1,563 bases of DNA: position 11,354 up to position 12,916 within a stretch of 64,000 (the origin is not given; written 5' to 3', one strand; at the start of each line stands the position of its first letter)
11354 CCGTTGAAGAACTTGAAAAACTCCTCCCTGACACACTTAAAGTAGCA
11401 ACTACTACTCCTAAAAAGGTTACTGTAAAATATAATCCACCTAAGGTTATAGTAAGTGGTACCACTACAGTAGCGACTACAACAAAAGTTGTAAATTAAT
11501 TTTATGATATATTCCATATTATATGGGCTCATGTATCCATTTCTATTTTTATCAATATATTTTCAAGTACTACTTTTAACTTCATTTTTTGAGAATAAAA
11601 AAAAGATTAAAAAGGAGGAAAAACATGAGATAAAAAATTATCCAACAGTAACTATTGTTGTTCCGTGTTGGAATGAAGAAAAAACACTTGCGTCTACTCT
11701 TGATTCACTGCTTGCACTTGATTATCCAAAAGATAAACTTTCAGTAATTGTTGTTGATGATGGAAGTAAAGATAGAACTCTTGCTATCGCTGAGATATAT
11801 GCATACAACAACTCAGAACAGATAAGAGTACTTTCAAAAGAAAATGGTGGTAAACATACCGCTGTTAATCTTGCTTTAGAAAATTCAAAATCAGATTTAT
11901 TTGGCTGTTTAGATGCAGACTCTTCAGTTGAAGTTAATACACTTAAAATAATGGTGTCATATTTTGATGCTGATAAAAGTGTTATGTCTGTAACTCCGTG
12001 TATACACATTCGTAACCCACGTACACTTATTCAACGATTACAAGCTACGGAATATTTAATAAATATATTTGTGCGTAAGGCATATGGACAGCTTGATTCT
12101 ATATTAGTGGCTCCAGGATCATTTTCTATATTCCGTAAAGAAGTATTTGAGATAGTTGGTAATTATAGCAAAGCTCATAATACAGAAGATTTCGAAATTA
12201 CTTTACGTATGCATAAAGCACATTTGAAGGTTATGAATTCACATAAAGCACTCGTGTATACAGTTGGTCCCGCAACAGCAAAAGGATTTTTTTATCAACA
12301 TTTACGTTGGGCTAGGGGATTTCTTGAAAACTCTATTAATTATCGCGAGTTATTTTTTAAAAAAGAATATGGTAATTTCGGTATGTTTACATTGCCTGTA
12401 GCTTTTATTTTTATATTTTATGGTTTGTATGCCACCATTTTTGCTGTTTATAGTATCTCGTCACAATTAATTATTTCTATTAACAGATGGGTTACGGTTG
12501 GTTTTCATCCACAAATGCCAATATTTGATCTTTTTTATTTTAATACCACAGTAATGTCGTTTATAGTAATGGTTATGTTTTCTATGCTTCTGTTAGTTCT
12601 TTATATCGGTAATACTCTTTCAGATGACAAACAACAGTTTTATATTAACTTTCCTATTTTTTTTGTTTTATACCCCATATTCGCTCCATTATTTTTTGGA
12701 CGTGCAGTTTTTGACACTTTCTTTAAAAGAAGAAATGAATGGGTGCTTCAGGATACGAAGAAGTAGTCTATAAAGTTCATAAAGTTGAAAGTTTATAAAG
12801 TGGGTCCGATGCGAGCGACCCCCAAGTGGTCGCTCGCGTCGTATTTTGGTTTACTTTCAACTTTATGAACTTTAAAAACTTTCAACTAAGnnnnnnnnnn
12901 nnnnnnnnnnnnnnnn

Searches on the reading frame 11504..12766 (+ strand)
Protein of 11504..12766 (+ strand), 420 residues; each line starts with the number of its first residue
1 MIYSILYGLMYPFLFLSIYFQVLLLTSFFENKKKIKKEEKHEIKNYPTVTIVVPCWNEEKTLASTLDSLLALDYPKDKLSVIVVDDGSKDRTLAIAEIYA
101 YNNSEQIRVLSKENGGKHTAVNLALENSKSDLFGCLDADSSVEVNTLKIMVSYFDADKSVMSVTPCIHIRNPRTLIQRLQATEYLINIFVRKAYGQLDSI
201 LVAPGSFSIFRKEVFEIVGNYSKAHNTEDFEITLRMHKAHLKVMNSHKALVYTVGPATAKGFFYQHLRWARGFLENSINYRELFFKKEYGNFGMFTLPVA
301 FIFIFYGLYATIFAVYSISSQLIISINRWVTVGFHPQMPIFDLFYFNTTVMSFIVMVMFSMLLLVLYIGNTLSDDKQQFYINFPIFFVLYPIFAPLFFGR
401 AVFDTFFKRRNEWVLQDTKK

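Call 57: search_protein_families(library=pfam, proteins=[window:11504-12766:+], max_evalue=0.001)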
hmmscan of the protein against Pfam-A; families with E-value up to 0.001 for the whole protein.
window:11504-12766:+ (420 aa): 6 families
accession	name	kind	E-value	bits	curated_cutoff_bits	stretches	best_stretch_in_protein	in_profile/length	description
PF00535.33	Glycos_transf_2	-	8.7e-32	110.8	23.3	1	50-216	1-165/168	Glycosyl transferase family 2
PF13641.12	Glyco_tranf_2_3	-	2.2e-30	106.8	27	1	47-272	1-230/230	Glycosyltransferase like family 2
PF13632.12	Glyco_trans_2_3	-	8.6e-15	55.5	27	1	135-341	4-160/198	Glycosyl transferase family group 2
PF13506.12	Glyco_transf_21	-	4.5e-11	42.9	21.7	1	117-271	18-174/174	Glycosyl transferase family 21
PF03142.21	Chitin_synth_2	-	3e-10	39.8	27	1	134-213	206-287/527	Chitin synthase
PF10111.15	Glyco_tranf_2_2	-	2.1e-07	31.2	27.3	1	50-254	1-217/276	Glycosyltransferase like family 2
